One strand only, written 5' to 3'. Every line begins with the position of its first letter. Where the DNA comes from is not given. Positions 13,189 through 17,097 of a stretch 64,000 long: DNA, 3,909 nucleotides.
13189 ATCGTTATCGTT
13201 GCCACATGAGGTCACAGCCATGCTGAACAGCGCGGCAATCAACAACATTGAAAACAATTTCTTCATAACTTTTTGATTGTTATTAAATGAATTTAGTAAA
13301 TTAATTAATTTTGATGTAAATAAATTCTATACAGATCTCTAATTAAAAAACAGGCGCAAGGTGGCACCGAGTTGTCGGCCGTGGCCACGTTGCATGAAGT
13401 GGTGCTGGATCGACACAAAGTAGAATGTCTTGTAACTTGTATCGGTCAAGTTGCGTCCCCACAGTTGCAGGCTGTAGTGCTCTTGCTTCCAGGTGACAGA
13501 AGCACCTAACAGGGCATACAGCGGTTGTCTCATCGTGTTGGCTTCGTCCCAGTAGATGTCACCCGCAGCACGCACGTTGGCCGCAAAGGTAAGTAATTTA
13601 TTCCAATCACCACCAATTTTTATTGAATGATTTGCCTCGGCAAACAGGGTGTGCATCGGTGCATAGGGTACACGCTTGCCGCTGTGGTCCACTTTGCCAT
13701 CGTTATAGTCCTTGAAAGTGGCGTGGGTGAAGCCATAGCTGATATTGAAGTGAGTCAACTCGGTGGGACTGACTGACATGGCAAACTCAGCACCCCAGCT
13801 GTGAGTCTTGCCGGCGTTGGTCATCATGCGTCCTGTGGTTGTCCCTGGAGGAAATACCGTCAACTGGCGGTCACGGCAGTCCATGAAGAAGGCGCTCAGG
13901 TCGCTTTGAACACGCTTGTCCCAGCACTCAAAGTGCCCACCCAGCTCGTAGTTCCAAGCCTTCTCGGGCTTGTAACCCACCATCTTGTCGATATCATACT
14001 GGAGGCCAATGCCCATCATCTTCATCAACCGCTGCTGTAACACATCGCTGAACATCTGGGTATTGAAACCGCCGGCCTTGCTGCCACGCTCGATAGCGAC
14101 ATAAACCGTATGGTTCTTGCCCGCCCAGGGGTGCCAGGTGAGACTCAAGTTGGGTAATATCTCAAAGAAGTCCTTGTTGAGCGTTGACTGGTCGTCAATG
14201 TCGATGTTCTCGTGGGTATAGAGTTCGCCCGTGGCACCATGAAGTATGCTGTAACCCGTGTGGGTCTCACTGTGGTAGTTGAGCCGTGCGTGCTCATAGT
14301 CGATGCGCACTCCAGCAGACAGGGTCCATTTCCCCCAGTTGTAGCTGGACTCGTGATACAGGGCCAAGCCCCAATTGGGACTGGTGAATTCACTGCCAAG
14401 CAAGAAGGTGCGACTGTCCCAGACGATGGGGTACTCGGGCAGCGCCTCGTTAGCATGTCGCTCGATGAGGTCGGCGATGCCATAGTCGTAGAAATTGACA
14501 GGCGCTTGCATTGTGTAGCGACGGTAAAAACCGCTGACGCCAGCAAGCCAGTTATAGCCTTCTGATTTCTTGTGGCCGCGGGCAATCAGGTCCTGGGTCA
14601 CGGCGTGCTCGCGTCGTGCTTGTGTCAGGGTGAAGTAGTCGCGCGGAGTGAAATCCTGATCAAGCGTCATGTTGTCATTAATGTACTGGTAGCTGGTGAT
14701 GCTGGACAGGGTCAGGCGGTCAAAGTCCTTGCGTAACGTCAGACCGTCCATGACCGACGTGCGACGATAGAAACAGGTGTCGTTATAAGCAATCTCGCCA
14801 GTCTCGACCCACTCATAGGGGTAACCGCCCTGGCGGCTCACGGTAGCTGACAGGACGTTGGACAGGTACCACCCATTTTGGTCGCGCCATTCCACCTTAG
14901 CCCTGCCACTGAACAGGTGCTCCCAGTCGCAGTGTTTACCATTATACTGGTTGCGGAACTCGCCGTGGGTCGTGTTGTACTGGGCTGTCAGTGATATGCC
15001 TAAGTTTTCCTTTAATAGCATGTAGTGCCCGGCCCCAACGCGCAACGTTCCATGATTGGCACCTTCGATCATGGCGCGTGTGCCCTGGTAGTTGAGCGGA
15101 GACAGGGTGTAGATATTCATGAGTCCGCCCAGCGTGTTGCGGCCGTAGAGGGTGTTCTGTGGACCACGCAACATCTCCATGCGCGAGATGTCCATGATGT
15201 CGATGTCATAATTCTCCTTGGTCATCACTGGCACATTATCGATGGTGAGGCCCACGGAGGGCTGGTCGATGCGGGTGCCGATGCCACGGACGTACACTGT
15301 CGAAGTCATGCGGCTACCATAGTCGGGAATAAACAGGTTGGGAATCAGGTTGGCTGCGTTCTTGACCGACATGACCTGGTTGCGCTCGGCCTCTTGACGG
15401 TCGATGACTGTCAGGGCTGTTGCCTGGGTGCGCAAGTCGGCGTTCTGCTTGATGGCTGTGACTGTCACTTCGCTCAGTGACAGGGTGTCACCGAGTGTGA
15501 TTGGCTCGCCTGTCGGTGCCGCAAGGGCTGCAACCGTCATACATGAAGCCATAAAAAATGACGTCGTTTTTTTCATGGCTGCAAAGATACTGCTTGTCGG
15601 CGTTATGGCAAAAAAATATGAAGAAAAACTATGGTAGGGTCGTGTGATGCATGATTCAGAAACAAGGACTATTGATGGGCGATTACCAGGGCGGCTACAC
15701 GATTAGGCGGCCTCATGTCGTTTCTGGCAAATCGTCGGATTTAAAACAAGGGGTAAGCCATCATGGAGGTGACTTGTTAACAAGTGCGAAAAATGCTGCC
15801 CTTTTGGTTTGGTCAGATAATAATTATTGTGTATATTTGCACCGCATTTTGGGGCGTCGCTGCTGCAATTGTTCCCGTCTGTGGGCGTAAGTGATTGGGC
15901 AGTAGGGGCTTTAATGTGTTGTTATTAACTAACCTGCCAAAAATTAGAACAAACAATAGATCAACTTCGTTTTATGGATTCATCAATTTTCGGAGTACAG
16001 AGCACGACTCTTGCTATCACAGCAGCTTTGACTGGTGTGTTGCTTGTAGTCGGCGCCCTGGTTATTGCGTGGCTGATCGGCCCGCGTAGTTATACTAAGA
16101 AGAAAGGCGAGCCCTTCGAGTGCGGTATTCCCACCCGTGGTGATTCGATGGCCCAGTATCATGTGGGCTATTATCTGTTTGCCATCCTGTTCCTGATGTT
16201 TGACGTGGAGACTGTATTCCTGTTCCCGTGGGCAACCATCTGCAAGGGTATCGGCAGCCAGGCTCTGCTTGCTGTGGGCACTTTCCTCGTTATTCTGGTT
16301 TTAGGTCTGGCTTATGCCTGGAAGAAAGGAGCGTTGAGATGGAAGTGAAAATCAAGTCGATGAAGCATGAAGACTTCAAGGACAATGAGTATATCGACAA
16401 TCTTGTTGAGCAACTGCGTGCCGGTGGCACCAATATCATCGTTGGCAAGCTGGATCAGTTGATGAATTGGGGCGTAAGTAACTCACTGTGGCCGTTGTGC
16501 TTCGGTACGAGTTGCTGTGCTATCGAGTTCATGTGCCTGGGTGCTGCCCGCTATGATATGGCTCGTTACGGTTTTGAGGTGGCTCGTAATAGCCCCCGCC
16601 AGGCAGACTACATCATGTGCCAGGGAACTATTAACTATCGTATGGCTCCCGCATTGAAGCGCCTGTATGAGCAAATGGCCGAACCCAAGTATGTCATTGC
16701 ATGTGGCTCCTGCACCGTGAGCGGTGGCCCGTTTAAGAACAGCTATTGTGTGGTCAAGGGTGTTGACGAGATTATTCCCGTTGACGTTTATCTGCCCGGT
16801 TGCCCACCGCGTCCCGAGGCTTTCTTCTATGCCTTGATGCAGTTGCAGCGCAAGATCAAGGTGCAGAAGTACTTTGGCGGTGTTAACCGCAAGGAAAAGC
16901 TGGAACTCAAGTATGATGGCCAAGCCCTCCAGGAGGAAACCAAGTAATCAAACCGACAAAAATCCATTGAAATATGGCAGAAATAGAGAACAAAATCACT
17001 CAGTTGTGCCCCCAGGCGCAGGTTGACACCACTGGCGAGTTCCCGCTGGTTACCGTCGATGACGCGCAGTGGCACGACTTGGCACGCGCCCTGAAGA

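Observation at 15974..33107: Complete F1Fo ATP synthase operon nested inside the complex I operon: a nuo-atp super-operon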

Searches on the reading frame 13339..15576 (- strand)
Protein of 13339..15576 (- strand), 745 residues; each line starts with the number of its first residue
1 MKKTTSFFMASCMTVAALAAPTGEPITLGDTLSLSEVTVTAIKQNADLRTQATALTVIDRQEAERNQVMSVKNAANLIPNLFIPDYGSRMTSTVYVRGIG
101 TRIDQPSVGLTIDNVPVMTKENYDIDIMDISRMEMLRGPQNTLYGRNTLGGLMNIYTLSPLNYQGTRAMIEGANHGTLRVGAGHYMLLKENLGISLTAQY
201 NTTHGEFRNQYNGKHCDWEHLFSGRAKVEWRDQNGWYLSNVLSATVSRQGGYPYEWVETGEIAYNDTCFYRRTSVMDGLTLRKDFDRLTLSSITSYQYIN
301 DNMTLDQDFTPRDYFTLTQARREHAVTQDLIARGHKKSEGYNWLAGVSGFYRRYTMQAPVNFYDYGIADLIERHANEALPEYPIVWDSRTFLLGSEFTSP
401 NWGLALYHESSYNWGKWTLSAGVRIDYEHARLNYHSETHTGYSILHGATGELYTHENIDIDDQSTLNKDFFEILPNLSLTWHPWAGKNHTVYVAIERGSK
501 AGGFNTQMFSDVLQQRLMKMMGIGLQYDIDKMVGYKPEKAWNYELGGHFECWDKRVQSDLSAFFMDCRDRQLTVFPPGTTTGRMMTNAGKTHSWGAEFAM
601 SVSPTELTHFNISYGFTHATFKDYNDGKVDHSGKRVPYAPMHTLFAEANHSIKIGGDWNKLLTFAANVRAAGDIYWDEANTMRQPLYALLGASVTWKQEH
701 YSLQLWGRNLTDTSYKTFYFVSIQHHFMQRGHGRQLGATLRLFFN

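Call 32: search_protein_families(library=pfam, proteins=[window:13339-15576:-], max_evalue=0.00001)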
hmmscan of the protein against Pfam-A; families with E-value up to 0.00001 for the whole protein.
window:13339-15576:- (745 aa): 2 families
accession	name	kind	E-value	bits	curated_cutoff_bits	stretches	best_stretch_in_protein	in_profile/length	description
PF07715.20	Plug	-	1.8e-17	64.2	23.9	1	48-151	2-106/107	TonB-dependent Receptor Plug Domain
PF14905.12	OMP_b-brl_3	-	2.7e-12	46.9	27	0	536-722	214-385/408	Outer membrane protein beta-barrel family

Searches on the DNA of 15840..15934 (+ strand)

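Call 51: build_rna_model(alignment_id=A1, structure=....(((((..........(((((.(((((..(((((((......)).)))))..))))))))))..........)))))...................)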
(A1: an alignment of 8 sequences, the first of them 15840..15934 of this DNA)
Model R1 built from alignment A1 (8 sequences, 99 columns); structure: as given.
model positions 95; base pairs 22; branch points 0; effective number of sequences 2.43; information 0.602 bits per position. Calibrated on 0.2 Mb of random sequence (short: E-values are rough).
structure used (alignment columns):
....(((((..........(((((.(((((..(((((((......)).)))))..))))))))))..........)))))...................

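Call 52: search_with_rna_model(model_id=R1, sources=[window, L001, L002, L003, L004, L005, L006, L007, L008, L009, L010, L011, L012, L013, L014, L015, L016, L017, L018, L020, L021, L022, L023, L024, L025, L026, L027, L028, L029, L030, L031, L032, L033, L034, L035, L036, L037, L038, L039, L040, L042, L043, L044, L045, L047, L048, L049, L050, L051, L052, L053, L054, L055, L056, L057, L058, L059, L060, L061, L062, L063, L064, L065, L066, L067, L068, L069, L070, L071, L072, L073, L074, L075, L076, L077, L078, L079, L080, L081, L083, L084], max_evalue=0.01, make_alignment=true)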
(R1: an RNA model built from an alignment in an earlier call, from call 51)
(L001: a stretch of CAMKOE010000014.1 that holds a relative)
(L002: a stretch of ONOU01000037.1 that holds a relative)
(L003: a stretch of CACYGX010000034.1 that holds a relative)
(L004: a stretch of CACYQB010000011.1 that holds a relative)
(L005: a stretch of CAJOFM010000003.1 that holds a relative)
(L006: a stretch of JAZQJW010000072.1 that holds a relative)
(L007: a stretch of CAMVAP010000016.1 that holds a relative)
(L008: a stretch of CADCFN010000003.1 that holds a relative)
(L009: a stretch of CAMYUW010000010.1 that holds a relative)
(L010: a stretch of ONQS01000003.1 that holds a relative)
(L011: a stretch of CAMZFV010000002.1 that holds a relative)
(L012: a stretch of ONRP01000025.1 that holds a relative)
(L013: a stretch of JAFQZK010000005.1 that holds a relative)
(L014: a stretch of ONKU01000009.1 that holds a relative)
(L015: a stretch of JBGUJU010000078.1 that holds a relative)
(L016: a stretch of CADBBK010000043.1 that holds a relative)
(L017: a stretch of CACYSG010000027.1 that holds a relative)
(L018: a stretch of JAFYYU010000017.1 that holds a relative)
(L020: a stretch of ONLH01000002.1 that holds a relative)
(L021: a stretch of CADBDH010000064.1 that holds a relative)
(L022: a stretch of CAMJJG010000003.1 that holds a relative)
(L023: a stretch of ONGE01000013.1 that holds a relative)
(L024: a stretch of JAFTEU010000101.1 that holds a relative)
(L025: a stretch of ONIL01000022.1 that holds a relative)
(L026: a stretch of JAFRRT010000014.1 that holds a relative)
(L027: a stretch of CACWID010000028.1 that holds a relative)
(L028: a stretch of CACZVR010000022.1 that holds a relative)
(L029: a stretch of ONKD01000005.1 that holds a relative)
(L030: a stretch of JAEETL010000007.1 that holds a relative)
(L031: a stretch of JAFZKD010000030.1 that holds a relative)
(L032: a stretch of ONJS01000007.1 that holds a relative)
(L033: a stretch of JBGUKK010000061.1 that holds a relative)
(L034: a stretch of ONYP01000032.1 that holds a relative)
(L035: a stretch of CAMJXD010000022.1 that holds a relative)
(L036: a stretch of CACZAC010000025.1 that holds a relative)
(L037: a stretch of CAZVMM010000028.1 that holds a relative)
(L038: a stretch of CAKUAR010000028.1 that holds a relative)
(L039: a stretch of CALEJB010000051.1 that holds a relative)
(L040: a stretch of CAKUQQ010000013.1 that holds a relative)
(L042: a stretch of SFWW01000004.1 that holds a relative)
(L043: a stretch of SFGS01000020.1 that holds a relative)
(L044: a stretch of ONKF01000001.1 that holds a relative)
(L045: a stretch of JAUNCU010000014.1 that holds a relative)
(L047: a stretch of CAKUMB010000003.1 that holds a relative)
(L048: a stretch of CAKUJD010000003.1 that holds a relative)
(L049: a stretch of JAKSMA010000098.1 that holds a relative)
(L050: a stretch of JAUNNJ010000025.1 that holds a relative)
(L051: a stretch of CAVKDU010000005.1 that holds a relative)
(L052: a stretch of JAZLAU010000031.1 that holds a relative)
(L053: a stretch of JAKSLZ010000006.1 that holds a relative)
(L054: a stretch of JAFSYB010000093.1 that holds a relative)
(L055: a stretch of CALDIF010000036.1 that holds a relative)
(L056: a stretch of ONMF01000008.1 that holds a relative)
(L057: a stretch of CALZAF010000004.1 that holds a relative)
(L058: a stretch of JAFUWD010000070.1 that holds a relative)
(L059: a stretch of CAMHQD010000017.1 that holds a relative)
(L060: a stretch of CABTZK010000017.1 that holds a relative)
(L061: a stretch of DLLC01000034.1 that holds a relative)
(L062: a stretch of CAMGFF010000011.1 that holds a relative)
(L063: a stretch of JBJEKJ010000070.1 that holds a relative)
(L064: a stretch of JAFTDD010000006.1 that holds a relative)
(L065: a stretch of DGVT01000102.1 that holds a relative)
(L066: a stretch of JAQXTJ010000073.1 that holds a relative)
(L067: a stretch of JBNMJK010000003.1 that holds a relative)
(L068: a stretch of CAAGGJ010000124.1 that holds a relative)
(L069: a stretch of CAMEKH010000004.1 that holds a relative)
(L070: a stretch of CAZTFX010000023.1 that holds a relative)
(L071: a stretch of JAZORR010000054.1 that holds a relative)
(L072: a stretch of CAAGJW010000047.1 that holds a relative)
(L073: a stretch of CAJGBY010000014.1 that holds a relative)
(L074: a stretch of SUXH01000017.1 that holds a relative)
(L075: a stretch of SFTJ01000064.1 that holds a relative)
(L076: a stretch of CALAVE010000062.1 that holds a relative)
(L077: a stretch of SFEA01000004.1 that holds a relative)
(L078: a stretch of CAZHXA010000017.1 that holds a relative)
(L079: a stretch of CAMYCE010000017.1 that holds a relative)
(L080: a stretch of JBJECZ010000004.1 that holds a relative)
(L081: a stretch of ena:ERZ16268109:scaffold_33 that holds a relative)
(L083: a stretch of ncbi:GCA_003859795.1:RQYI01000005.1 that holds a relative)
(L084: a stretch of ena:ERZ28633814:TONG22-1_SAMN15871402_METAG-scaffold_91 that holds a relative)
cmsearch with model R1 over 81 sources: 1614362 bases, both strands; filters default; matches with E-value up to 0.01: 34.
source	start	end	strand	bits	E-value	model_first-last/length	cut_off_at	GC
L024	7185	7279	+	105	4.2e-23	1-95/95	no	0.51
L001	7169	7263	+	102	2.5e-22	1-95/95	no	0.45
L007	7145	7238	+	100.3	6.7e-22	1-95/95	no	0.43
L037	7142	7237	+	95.8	1e-20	1-95/95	no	0.49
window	15840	15933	+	93.9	3.1e-20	1-95/95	no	0.5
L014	6676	6770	+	90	3.2e-19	1-95/95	no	0.4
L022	7185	7281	+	89.3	4.8e-19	1-95/95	no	0.47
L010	7095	7189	+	82.2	3.3e-17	1-95/95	no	0.52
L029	7134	7227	+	66.2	4.3e-13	1-95/95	no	0.44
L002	2408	2503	+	63.3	2.5e-12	1-95/95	no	0.41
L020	7109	7202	+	61.6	6.6e-12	1-95/95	no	0.48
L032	7109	7202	+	60.7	1.2e-11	1-95/95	no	0.47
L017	7274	7367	+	53.6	7.8e-10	1-95/95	no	0.48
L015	7129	7222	+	53.1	1e-09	1-95/95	no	0.43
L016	7209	7305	+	52.6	1.4e-09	1-95/95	no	0.51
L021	1579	1668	+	52.6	1.4e-09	1-95/95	no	0.4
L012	7165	7258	+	47.4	3.1e-08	1-95/95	no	0.45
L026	7190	7282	+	45.9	7.4e-08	1-95/95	no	0.42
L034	7177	7270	+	45.7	8.2e-08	1-95/95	no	0.46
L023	7158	7253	+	45.2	1.1e-07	1-95/95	no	0.48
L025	7186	7280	+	42.4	5.9e-07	1-95/95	no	0.4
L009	5092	5186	+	42.3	6.3e-07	1-95/95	no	0.45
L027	7126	7219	+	42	7.6e-07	1-95/95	no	0.49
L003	7177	7272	+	41.6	9.8e-07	1-95/95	no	0.46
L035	7167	7261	+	41.3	1.1e-06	1-95/95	no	0.49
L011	7147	7241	+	41.2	1.2e-06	1-95/95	no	0.44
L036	7101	7188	+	40.3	2.1e-06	1-95/95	no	0.47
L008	7238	7325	+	40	2.5e-06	1-95/95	no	0.45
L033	7189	7284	+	35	4.8e-05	1-95/95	no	0.51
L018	7194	7289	+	34.4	6.9e-05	1-95/95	no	0.49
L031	6556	6649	+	32.6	0.0002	1-95/95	no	0.46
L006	7091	7186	+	31.9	0.0003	1-95/95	no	0.51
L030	7190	7284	+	31.4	0.0004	1-95/95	no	0.43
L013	7159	7254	+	29.4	0.0013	1-95/95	no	0.46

Alignment A2: 34 matches aligned to the model, 125 columns, each read 5' to 3' on its own strand. Consensus structure (alignment columns), stored with it:
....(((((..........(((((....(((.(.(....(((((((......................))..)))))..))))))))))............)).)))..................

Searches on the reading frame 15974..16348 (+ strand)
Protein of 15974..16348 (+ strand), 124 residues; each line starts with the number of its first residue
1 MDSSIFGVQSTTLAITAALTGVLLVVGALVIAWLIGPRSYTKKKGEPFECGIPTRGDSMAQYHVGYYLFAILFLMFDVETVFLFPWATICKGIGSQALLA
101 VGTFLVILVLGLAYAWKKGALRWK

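Call 3: search_protein_families(library=pfam, proteins=[window:15974-16348:+])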
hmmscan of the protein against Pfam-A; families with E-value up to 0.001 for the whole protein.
window:15974-16348:+ (124 aa): 1 family
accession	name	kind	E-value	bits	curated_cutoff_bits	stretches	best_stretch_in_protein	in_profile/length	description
PF00507.24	Oxidored_q4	-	1.8e-34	118.3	23.3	1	26-123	2-99/99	NADH-ubiquinone/plastoquinone oxidoreductase, chain 3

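Call 57: search_protein_families(library=ncbifam, proteins=[window:15974-16348:+], max_evalue=1e-10)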
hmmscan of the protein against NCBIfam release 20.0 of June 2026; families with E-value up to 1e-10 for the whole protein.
window:15974-16348:+ (124 aa): 4 families
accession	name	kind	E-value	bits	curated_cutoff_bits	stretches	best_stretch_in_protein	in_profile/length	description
NF005839.0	PRK07756.1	equivalog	1.8e-29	102.5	163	1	16-123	14-121/122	NADH-quinone oxidoreductase subunit A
NF005922.0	PRK07928.1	equivalog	1.8e-24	86.5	155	1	19-123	12-118/119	NADH-quinone oxidoreductase subunit A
NF006303.0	PRK08489.1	equivalog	1.1e-22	81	145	1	5-124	10-126/129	NAD(P)H-quinone oxidoreductase subunit 3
NF005022.0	PRK06432.1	equivalog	5.8e-12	45.8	164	1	38-123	64-149/151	NADH dehydrogenase subunit A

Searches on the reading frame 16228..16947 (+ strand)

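Call 3: search_protein_families(library=pfam, proteins=[window:16228-16947:+])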
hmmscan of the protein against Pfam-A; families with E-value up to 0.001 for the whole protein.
window:16228-16947:+ (239 aa): 1 family
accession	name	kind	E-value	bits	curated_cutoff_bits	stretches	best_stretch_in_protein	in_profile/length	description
PF01058.29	Oxidored_q6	-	3.7e-29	101.5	27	1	96-206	3-128/128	NADH ubiquinone oxidoreductase, 20 Kd subunit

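Call 57: search_protein_families(library=ncbifam, proteins=[window:16339-16947:+], max_evalue=1e-10)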
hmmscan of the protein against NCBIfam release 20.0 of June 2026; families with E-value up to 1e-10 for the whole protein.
window:16339-16947:+ (202 aa): 11 families
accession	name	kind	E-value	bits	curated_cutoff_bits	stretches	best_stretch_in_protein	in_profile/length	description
NF011391.0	PRK14816.1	equivalog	3.8e-103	343.2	283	1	3-187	7-191/196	NADH-quinone oxidoreductase subunit B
NF011394.0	PRK14819.1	equivalog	5.9e-67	226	312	1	25-178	8-161/264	NADH-quinone oxidoreductase subunit B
NF005012.1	PRK06411.1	subfamily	1.4e-66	223.1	116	1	29-177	15-162/166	NADH-quinone oxidoreductase subunit NuoB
TIGR01957.1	nuoB_fam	subfamily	1.3e-65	219.8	142.7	1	33-175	2-144/145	NADH-quinone oxidoreductase subunit B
NF011390.0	PRK14815.1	equivalog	1.7e-61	206.7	281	1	31-186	16-170/183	NADH dehydrogenase subunit B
NF009808.0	PRK13292.1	equivalog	4.2e-59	200.2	1156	1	31-176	8-152/791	NADH-quinone oxidoreductase subunit B/C/D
NF011389.0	PRK14814.1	equivalog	2.1e-57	193.9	285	1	30-177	15-161/186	NADH dehydrogenase subunit B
NF011393.0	PRK14818.1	equivalog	3.3e-55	186.3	255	1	33-179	16-161/173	NADH dehydrogenase subunit B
NF011395.0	PRK14820.1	equivalog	1.4e-54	184.6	263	1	30-176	15-160/180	NADH-quinone oxidoreductase subunit B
NF011388.0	PRK14813.1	equivalog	8.4e-54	182.3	294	1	31-189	11-167/189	NADH dehydrogenase subunit B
NF011392.0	PRK14817.1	equivalog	1.9e-51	174.3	271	1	34-178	22-165/182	NADH-quinone oxidoreductase subunit B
